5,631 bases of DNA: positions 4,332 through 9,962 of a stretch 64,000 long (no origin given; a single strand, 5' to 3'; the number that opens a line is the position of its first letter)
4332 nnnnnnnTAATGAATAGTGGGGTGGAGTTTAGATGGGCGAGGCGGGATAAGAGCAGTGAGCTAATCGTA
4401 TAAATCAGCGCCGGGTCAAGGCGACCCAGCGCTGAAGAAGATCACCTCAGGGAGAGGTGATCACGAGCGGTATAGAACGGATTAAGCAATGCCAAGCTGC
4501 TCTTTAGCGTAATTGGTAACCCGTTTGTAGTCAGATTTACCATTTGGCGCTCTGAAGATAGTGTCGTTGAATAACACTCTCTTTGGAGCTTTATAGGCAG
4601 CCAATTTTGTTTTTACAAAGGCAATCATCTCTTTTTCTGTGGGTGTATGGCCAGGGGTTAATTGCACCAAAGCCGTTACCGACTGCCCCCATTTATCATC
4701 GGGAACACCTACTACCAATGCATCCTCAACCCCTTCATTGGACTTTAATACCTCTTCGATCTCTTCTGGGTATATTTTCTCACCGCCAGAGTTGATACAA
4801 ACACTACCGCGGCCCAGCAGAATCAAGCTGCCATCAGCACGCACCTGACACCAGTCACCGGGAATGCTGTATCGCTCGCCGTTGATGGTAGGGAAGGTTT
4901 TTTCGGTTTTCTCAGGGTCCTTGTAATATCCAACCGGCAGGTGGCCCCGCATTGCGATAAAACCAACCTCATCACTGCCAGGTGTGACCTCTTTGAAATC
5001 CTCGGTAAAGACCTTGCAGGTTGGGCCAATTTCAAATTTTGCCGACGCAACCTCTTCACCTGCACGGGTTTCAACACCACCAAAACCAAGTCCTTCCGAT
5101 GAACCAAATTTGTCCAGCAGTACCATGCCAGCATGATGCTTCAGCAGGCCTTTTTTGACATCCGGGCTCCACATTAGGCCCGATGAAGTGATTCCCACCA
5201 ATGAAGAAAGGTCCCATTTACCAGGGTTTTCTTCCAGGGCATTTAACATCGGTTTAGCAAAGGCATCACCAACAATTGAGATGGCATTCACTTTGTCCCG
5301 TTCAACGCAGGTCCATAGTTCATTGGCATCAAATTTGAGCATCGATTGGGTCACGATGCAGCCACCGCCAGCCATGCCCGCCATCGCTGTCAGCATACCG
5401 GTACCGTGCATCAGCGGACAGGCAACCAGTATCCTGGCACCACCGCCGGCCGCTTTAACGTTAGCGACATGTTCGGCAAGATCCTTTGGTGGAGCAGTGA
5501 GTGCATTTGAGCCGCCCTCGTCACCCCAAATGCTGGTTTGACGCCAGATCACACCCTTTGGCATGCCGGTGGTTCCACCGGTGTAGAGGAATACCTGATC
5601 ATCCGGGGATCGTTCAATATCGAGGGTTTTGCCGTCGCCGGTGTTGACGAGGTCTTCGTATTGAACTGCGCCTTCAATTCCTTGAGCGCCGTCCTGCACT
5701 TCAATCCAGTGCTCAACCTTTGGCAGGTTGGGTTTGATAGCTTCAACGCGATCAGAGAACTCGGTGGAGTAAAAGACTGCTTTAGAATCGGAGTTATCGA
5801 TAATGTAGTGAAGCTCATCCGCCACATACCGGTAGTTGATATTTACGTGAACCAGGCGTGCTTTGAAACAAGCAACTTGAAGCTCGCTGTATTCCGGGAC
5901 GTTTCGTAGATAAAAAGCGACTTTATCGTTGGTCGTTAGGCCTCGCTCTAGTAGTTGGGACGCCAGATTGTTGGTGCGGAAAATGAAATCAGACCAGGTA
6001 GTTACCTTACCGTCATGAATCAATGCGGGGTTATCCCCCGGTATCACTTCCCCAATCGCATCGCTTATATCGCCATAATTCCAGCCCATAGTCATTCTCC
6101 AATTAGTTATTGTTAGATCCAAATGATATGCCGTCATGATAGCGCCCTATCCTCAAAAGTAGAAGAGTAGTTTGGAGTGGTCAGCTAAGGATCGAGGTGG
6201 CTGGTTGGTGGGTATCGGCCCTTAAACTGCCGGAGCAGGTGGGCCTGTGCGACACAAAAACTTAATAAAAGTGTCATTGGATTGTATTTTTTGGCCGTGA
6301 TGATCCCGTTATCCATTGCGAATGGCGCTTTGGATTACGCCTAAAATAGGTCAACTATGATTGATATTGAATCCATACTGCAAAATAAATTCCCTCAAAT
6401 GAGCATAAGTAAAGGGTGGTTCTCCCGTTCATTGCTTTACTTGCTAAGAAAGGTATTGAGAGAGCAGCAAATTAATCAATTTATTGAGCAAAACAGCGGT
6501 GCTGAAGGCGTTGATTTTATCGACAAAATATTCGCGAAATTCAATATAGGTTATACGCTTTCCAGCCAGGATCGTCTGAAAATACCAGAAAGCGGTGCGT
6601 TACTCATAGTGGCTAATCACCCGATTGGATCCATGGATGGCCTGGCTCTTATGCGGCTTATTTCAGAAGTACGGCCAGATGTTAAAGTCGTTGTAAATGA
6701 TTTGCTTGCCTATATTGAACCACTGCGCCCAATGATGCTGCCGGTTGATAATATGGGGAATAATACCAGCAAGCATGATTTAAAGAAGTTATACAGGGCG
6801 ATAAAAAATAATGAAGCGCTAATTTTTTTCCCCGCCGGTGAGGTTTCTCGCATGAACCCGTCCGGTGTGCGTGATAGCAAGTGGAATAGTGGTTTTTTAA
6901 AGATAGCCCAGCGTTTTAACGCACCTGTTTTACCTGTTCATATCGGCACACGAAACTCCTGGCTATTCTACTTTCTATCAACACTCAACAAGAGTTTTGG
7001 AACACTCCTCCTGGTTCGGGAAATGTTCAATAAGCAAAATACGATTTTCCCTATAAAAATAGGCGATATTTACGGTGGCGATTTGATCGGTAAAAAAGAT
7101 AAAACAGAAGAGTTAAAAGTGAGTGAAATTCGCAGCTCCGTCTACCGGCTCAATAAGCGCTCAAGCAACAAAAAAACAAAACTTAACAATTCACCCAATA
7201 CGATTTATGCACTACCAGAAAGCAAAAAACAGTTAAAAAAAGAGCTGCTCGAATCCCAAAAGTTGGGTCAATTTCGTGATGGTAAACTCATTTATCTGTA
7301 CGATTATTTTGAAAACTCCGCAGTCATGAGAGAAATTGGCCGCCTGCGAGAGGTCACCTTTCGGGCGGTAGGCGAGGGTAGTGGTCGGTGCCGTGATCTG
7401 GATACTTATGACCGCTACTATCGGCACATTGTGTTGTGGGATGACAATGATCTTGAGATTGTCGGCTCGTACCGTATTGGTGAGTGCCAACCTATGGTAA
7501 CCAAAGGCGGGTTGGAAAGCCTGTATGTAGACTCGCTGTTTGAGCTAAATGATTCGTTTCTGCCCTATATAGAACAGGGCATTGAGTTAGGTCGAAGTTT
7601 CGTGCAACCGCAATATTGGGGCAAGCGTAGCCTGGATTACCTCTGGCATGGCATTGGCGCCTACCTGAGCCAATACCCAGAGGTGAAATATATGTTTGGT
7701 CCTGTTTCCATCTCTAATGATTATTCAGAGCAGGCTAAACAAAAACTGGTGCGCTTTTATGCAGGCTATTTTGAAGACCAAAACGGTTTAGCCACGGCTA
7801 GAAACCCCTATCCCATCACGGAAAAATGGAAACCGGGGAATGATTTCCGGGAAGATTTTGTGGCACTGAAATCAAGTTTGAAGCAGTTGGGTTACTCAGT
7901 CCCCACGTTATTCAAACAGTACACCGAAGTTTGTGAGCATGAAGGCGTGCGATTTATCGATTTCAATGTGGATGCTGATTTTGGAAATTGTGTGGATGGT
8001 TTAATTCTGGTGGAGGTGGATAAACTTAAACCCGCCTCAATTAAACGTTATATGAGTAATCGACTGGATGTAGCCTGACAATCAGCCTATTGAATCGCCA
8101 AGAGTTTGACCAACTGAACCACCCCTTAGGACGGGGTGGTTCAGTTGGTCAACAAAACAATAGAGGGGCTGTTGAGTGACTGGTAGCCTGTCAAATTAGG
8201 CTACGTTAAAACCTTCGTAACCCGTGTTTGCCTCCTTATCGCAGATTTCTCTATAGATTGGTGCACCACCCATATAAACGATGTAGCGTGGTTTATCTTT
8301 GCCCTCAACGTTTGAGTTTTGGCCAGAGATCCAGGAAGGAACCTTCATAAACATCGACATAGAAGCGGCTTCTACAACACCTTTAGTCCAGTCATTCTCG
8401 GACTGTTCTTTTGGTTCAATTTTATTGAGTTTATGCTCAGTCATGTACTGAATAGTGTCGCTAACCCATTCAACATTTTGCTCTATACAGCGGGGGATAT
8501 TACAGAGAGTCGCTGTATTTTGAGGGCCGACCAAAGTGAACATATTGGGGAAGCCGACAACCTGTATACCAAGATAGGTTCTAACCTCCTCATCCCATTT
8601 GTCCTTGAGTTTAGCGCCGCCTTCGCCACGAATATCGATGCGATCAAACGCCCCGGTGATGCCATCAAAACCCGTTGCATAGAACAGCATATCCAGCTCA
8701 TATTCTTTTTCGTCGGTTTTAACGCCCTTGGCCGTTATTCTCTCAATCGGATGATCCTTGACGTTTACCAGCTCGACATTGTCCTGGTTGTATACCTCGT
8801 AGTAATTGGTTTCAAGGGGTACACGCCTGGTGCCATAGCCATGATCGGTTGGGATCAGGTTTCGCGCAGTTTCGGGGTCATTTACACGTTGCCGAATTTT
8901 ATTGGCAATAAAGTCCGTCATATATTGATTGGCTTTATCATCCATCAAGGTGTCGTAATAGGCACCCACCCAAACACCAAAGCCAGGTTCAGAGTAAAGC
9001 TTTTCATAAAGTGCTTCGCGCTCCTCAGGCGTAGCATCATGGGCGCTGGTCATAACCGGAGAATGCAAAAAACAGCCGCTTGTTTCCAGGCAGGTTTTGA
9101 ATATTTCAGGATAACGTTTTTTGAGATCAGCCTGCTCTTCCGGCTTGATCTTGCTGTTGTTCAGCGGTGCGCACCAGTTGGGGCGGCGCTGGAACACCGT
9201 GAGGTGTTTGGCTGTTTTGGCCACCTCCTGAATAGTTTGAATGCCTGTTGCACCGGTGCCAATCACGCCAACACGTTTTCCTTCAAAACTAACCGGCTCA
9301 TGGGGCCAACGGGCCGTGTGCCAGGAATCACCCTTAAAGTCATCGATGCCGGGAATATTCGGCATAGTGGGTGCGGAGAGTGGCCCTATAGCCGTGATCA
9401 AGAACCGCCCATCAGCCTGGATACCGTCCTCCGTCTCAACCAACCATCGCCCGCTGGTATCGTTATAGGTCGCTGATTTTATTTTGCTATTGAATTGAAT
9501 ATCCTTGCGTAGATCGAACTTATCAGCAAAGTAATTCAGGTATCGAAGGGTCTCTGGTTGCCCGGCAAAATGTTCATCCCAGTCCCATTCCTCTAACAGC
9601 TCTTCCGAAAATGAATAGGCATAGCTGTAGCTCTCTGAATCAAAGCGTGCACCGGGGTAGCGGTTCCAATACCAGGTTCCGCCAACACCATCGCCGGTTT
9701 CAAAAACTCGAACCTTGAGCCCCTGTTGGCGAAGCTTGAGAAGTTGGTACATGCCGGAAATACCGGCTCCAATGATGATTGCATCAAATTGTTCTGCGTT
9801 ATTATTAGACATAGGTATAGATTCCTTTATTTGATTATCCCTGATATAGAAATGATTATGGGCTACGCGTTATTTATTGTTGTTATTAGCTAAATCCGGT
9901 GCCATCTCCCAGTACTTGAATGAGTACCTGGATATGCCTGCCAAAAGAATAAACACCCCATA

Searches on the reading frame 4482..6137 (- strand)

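Call 5: search_protein_families(library=pfam, proteins=[window:4482-6137:-], max_evalue=0.01)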
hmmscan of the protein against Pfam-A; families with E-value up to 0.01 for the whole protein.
window:4482-6137:- (551 aa): 3 families
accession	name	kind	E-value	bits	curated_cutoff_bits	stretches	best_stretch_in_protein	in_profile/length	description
PF00501.34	AMP-binding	-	1.8e-42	146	29.9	1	34-399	9-377/384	AMP-binding enzyme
PF13193.12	AMP-binding_C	-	3.9e-16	60.2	24.5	1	459-534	1-76/76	AMP-binding enzyme C-terminal domain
PF23562.2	AMP-binding_C_3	-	0.008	17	20.8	0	448-484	5-42/124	AMP-binding enzyme C-terminal domain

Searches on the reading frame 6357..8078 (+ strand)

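Call 5: search_protein_families(library=pfam, proteins=[window:6357-8078:+], max_evalue=0.01)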
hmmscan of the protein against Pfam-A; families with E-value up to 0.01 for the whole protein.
window:6357-8078:+ (573 aa): 3 families
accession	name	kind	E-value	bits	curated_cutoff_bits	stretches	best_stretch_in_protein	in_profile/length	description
PF19576.4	Acyltransf_2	-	8.3e-33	113.9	27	1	7-238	2-233/266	Acyltransferase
PF13444.12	Acetyltransf_5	-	2.2e-22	80.1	22.4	1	330-431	1-102/102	Acetyltransferase (GNAT) domain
PF01553.26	Acyltransferase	-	1.6e-09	38.1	23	1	75-196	9-131/132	Acyltransferase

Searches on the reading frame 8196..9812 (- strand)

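Call 5: search_protein_families(library=pfam, proteins=[window:8196-9812:-], max_evalue=0.01)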
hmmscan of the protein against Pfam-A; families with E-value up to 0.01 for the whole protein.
window:8196-9812:- (538 aa): 11 families
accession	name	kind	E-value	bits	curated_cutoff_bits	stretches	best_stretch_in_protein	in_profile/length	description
PF00743.25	FMO-like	-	2.4e-21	76.3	22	1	13-215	6-220/532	Flavin-binding monooxygenase-like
PF13738.12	Pyr_redox_3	-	6.8e-16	58.8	30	1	12-232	1-220/305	Pyridine nucleotide-disulphide oxidoreductase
PF07992.20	Pyr_redox_2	-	1.2e-14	54.9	26.1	1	10-232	2-195/291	Pyridine nucleotide-disulphide oxidoreductase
PF13450.12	NAD_binding_8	-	9.6e-13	48.7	21.9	1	13-59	1-47/68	NAD(P)-binding Rossmann-like domain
PF01266.30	DAO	-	2.6e-07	30.9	27.9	1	10-50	1-42/353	FAD dependent oxidoreductase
PF13434.12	Lys_Orn_oxgnase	-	1.5e-06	28.1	21.3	1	87-225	96-236/339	L-lysine 6-monooxygenase/L-ornithine 5-monooxygenase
PF03486.20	HI0933_like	-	4.4e-06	26.7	50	0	10-44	2-36/244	HI0933-like protein Rossmann domain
PF00070.33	Pyr_redox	-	5.2e-05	24.1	22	0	180-225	1-45/82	Pyridine nucleotide-disulphide oxidoreductase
PF00890.30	FAD_binding_2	-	0.00085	19.1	20.4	1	10-49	1-40/414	FAD binding domain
PF13241.12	NAD_binding_7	-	0.001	20.1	22.1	0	175-234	4-54/104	Putative NAD(P)-binding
PF13454.12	NAD_binding_9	-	0.0055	17.1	21.8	0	12-49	1-43/155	FAD-NAD(P)-binding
